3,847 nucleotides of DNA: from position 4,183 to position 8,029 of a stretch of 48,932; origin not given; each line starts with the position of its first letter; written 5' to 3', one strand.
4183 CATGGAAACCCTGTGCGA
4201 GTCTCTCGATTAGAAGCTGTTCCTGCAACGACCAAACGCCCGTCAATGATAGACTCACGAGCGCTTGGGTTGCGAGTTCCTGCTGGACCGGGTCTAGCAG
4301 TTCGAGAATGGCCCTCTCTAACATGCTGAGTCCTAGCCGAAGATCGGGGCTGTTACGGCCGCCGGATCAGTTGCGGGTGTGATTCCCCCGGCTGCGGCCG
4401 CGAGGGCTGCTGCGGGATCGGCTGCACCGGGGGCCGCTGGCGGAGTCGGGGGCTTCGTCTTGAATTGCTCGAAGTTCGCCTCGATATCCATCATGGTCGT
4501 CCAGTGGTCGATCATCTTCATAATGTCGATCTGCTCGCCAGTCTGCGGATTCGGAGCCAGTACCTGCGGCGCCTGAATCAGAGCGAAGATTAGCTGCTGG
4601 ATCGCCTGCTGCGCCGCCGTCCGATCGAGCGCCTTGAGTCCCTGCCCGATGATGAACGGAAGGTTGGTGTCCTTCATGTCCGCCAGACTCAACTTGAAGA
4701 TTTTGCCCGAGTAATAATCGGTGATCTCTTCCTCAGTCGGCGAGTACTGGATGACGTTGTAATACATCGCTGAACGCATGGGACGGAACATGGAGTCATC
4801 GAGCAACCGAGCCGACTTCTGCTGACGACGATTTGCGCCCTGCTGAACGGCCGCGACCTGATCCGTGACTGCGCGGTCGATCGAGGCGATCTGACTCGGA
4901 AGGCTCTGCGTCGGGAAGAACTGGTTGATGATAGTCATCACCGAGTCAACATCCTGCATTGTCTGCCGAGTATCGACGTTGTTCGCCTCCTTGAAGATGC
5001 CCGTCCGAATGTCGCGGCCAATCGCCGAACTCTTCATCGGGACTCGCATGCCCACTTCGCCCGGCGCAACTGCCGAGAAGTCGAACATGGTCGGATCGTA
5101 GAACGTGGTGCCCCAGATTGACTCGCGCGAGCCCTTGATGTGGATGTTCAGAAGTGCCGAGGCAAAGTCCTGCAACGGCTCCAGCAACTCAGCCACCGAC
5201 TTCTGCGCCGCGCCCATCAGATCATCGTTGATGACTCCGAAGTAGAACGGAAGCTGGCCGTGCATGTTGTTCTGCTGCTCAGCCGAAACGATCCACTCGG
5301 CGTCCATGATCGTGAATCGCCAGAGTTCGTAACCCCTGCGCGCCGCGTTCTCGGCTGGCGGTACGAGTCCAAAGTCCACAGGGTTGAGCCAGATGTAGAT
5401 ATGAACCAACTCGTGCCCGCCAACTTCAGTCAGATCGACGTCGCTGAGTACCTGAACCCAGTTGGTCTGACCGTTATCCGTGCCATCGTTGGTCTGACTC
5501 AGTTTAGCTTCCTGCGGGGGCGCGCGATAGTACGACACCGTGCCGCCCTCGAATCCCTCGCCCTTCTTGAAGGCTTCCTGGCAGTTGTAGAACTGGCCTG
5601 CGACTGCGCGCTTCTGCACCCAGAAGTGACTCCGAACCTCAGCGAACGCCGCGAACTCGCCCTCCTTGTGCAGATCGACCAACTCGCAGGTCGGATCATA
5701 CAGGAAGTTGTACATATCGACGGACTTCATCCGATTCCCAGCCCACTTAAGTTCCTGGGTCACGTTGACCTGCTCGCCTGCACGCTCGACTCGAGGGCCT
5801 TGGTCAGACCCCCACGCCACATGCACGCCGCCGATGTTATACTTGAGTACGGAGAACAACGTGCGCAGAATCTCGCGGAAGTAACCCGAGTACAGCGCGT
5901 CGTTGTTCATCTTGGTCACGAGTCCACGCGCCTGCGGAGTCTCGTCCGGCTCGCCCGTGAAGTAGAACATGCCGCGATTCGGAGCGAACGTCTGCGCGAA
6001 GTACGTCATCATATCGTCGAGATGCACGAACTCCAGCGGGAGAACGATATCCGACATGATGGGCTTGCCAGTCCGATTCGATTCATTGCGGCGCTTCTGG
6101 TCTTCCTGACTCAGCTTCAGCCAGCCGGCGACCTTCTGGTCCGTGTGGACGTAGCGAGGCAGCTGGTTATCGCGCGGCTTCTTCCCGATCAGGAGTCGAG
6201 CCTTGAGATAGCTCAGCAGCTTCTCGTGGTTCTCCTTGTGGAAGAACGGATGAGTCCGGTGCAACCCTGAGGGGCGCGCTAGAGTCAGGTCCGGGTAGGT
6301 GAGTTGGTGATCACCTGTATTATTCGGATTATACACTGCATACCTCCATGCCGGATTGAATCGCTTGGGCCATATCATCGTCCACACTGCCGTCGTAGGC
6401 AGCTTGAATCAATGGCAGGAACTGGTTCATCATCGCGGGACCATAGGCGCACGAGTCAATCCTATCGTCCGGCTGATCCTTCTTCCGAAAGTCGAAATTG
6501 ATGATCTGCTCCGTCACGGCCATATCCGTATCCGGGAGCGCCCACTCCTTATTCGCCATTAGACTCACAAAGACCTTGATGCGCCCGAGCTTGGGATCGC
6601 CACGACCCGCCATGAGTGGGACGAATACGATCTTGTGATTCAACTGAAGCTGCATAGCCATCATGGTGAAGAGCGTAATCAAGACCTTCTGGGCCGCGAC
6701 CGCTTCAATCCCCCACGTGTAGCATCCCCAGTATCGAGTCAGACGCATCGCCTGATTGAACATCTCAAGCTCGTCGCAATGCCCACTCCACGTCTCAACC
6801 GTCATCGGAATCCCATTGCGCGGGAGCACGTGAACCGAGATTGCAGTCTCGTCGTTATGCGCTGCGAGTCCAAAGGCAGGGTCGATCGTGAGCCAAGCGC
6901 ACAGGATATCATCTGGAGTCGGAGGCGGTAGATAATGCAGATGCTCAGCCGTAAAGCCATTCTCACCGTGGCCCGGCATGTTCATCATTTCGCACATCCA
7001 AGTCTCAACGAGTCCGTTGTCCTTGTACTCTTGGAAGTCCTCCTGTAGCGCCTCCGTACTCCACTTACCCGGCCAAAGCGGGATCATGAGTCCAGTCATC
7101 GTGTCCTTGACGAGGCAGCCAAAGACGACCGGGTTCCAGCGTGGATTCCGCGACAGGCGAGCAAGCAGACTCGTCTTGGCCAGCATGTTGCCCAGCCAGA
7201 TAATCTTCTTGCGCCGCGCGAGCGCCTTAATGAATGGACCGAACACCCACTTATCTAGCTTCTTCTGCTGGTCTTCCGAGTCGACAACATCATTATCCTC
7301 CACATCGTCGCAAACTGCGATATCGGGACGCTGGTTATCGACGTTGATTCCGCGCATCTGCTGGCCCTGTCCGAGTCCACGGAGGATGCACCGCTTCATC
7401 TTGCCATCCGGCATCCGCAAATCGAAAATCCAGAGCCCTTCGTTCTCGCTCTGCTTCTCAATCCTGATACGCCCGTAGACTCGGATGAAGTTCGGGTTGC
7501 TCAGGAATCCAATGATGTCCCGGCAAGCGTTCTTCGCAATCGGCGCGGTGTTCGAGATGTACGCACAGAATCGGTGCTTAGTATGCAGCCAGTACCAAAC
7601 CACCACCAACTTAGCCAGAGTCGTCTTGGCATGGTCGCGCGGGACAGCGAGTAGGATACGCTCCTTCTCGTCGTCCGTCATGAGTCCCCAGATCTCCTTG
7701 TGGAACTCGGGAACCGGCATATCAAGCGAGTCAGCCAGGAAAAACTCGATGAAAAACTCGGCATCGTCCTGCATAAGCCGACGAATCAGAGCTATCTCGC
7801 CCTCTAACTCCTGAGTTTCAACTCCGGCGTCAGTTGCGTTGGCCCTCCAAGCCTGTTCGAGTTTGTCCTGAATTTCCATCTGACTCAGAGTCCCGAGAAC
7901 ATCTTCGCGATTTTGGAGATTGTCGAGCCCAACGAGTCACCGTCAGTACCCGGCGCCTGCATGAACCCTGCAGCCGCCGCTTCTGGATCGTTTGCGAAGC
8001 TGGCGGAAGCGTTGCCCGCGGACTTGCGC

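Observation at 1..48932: Genome-wide hyper-enrichment of GANTC, above all GAGTC/GACTC, with no methyltransferase gene visible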

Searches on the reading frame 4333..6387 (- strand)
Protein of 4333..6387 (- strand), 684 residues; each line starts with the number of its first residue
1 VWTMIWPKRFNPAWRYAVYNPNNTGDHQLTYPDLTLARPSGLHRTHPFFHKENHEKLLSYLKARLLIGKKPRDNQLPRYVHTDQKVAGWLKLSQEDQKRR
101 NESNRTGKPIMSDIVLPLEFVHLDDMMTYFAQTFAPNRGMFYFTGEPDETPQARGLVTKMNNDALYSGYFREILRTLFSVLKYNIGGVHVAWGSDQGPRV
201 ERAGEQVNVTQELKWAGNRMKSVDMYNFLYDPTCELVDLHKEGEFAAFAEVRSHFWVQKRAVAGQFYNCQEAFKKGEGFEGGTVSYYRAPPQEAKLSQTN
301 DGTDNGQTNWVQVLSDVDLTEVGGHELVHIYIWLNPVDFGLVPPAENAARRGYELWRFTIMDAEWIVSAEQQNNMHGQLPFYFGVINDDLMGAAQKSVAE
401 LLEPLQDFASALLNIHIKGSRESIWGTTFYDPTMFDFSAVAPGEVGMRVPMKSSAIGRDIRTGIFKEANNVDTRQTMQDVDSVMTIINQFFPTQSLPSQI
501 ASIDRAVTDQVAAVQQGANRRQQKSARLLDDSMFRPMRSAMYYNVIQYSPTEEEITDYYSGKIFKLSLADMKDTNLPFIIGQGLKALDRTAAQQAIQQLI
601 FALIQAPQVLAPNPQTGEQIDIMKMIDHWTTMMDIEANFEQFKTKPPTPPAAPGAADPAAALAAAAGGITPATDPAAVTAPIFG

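Call 4: search_protein_families(library=pfam, proteins=[window:4333-6387:-])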
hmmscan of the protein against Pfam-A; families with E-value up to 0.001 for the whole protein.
window:4333-6387:- (684 aa): 1 family
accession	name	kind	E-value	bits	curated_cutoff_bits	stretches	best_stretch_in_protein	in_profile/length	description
PF23899.1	SU10_portal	-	0.00029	19.8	30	0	354-660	292-580/593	Phage SU10 portal protein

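Call 29: search_protein_families(library=phrogs, max_evalue=0.001, proteins=[window:4333-6336:-])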
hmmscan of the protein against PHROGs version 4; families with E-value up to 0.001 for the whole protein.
window:4333-6336:- (667 aa): 1 family
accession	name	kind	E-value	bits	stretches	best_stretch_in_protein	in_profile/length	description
phrog_15554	-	head and packaging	1.4e-14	54.2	1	304-589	305-587/666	portal protein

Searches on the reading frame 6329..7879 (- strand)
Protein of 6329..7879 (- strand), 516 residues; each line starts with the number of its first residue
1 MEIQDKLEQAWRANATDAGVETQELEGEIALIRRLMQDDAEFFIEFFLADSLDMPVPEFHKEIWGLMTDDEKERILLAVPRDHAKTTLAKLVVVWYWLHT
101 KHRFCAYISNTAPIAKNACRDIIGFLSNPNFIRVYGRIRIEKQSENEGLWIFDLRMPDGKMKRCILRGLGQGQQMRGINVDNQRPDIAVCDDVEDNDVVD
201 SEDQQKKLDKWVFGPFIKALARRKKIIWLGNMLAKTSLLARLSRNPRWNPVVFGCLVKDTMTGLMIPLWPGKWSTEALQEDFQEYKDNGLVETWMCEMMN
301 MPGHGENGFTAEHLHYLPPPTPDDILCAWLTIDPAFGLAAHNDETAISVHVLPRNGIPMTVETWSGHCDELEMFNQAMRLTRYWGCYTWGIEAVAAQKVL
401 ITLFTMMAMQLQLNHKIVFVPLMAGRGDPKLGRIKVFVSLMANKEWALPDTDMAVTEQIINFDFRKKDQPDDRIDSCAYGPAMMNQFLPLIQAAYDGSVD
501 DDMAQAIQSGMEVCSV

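Call 4: search_protein_families(library=pfam, proteins=[window:6329-7879:-])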
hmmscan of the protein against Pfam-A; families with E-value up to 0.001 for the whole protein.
window:6329-7879:- (516 aa): 0 families

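Call 28: search_protein_families(library=phrogs, max_evalue=0.001, proteins=[window:6329-7879:-])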
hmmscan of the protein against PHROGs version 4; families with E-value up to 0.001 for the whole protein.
window:6329-7879:- (516 aa): 4 families
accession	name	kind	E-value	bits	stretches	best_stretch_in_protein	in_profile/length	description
phrog_38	-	head and packaging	8e-60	204.3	1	22-494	250-713/760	terminase large subunit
phrog_4758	-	head and packaging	1e-08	35.8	1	67-242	52-217/243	terminase large subunit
phrog_14112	-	unknown function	7.2e-05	23.4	1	41-209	60-237/247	-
phrog_17672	-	head and packaging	0.00064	19.8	0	60-133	54-126/395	terminase large subunit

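Call 49: find_related_loci(query=window:6329-7879:-, collection=viral_contigs, flank=10000)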
Query window:6329-7879:- (516 aa) in viral_contigs; peptide patterns used: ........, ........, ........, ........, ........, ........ (x = any residue, [..] = any of these).
45 stretches matched a pattern; 32 encode a relative of the query (tblastn E <= 1e-3); 32 distinct loci.
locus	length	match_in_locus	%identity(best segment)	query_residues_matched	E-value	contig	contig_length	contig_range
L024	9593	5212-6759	68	2-516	0e+0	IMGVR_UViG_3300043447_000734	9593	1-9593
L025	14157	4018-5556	67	3-516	0e+0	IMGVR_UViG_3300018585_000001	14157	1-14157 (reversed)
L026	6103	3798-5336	67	7-516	0e+0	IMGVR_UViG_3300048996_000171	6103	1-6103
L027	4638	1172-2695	65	5-516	0e+0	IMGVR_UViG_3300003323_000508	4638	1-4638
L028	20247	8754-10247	65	17-516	0e+0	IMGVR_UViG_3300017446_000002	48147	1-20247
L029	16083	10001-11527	63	5-516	0e+0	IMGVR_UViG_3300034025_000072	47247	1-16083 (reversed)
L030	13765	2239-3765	63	6-516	0e+0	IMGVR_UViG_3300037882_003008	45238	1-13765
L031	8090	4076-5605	63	7-516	0e+0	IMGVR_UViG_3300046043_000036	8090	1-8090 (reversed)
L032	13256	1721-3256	61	3-515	0e+0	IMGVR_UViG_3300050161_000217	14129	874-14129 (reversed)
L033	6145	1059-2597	61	2-516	0e+0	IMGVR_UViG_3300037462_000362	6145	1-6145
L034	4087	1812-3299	61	18-513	0e+0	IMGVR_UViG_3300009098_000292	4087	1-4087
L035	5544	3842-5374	58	7-516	0e+0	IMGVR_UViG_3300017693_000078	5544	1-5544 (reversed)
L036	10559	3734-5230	58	14-516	0e+0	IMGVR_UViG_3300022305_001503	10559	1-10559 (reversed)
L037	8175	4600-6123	57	2-516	0e+0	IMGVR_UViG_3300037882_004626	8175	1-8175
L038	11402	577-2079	57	17-516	0e+0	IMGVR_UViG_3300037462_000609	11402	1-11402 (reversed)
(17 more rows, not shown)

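Call 71: search_protein_families(library=pfam, alignment_id=A3, max_evalue=0.001)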
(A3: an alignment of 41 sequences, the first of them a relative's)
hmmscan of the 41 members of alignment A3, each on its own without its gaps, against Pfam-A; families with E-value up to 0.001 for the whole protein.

A. member 1, L028:330-2849:+ (840 aa): 0 families

B. families by the number of members that match (of 41 scanned): 9 families
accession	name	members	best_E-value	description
PF02511.20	Thy1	1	8.9e-45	Thymidylate synthase complementing protein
PF07921.17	Fibritin_C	1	1.9e-14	Fibritin C-terminal region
PF13229.12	Beta_helix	1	2.4e-13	Right handed beta helix region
PF05048.19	NosD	1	9.2e-08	Periplasmic copper-binding protein (NosD)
PF03013.19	Pyr_excise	1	2.8e-05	Pyrimidine dimer DNA glycosylase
PF18751.7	Ploopntkinase3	1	0.00011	P-loop Nucleotide Kinase3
PF13191.12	AAA_16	1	0.00036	AAA ATPase domain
PF00931.28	NB-ARC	1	0.00052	NB-ARC domain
PF13539.11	Peptidase_M15_4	1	0.0007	D-alanyl-D-alanine carboxypeptidase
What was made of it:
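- On CcrM/HinfI-type GANTC methylation system: None in 41 accessory clusters (call 71).
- Checked: Pfam on 41 accessory gene clusters (call 71).
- One relative carries ThyX, which implies ordinary dTMP supply (call 71).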
